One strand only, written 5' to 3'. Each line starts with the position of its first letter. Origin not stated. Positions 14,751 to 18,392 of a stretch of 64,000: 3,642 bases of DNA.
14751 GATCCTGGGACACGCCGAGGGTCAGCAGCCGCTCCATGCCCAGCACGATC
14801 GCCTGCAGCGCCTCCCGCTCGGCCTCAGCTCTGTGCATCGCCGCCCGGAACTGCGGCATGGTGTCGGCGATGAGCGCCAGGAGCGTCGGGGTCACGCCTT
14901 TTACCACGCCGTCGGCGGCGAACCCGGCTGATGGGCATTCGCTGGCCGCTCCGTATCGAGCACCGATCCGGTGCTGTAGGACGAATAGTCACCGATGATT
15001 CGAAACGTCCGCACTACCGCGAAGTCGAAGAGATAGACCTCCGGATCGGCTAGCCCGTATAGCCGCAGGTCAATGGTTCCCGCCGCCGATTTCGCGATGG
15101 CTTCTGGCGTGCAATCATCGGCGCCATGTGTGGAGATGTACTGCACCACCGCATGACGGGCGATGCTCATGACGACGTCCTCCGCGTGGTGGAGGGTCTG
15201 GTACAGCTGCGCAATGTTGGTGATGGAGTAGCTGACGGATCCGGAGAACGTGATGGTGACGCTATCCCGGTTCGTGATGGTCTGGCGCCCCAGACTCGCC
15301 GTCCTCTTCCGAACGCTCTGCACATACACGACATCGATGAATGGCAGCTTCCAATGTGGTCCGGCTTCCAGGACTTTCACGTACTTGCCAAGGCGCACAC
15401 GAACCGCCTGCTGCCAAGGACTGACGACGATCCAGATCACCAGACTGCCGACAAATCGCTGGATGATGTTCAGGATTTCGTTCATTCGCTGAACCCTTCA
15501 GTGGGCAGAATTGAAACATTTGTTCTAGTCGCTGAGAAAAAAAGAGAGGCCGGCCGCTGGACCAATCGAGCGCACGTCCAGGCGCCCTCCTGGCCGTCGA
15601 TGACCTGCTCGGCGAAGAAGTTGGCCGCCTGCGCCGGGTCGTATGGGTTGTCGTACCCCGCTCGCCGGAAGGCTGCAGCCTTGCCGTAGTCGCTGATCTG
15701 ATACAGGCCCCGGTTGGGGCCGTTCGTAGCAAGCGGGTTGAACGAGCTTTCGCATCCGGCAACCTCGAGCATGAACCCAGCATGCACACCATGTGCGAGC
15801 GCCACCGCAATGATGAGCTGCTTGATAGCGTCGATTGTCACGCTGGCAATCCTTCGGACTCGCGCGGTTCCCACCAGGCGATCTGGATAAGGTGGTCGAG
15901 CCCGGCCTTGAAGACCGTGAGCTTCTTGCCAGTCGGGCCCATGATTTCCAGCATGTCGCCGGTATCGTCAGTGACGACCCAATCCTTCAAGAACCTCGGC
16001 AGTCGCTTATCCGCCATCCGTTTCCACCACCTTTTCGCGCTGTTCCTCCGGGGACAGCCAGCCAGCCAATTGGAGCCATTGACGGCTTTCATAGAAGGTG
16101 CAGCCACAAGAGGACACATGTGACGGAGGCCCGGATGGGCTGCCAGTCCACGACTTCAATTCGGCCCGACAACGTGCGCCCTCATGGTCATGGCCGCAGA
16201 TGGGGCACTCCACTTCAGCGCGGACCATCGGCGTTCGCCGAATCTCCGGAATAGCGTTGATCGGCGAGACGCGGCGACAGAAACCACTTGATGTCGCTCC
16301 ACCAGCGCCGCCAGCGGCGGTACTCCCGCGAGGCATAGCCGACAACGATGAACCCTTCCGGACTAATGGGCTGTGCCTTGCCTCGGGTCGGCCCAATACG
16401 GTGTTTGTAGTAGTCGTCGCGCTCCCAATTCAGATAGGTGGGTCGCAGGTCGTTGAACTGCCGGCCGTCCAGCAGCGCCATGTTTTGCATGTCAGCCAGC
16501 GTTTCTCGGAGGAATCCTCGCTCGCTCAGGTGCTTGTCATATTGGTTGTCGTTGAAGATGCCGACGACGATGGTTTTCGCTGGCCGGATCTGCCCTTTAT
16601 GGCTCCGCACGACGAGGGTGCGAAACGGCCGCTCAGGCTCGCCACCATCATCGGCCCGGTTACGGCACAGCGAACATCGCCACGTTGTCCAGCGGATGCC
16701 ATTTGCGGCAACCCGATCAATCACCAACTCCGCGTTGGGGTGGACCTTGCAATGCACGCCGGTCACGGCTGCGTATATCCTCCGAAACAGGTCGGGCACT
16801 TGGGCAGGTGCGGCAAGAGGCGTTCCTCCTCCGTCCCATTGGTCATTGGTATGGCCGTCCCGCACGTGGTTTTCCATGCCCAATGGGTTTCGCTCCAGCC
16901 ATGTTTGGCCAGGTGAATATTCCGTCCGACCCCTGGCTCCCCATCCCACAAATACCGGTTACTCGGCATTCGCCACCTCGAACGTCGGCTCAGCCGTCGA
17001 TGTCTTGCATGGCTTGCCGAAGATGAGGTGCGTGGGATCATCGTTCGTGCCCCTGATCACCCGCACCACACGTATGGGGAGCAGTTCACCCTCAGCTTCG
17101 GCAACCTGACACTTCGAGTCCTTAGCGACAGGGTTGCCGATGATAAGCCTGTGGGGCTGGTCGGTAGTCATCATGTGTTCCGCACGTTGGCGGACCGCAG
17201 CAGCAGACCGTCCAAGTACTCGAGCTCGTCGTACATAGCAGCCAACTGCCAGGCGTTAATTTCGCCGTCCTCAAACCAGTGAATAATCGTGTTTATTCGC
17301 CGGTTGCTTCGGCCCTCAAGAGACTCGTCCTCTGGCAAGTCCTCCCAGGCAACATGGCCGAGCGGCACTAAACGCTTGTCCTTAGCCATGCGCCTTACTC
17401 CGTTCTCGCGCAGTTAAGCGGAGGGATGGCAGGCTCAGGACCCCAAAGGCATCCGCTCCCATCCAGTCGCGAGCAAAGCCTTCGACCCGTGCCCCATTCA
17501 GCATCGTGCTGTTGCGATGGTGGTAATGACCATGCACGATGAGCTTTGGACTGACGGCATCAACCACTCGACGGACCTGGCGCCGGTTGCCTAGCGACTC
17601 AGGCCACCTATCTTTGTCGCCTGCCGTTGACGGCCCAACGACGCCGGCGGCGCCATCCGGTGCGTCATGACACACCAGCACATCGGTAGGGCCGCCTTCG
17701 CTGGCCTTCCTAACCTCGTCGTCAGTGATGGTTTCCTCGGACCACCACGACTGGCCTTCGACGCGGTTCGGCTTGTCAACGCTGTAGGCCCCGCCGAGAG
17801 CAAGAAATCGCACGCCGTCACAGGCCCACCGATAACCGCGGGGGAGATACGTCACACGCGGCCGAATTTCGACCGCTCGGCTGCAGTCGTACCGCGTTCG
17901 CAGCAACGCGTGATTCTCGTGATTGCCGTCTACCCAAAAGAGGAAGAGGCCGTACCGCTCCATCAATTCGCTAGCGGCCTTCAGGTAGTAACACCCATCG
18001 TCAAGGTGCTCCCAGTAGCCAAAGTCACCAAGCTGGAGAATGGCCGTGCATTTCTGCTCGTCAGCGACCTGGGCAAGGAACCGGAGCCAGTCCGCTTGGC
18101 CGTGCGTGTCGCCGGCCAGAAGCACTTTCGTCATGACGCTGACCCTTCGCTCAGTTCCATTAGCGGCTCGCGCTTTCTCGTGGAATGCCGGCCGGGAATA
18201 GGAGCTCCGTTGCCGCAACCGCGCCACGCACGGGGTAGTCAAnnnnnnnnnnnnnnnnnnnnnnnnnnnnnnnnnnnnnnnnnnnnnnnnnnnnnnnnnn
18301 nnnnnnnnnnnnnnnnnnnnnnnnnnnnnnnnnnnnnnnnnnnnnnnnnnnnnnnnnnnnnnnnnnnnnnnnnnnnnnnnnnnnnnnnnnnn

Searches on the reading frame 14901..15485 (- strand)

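Call 65: search_protein_families(library=pfam, proteins=[window:14901-15485:-], max_evalue=0.01)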
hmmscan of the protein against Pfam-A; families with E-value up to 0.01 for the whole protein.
window:14901-15485:- (194 aa): 1 family
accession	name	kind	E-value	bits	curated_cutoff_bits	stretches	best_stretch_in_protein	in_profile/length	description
PF01145.31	Band_7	-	1.2e-18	68.2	23.6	1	20-125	2-111/176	SPFH domain / Band 7 family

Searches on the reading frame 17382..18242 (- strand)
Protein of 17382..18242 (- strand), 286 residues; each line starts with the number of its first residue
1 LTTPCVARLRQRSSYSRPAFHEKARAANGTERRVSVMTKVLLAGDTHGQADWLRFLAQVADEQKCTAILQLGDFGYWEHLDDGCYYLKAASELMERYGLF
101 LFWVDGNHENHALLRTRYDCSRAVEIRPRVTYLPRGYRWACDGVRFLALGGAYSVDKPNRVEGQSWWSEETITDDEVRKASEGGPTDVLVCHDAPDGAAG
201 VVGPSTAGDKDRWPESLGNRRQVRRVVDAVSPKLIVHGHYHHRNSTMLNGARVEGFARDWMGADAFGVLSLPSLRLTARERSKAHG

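Call 65: search_protein_families(library=pfam, proteins=[window:17382-18242:-], max_evalue=0.01)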
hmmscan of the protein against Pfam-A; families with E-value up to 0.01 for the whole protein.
window:17382-18242:- (286 aa): 2 families
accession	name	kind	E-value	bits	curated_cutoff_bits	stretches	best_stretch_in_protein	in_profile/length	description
PF00149.33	Metallophos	-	4.4e-13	50.5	21.5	1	39-242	2-190/191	Calcineurin-like phosphoesterase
PF12850.12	Metallophos_2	-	0.0002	21.8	27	1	39-248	2-124/154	Calcineurin-like phosphoesterase superfamily domain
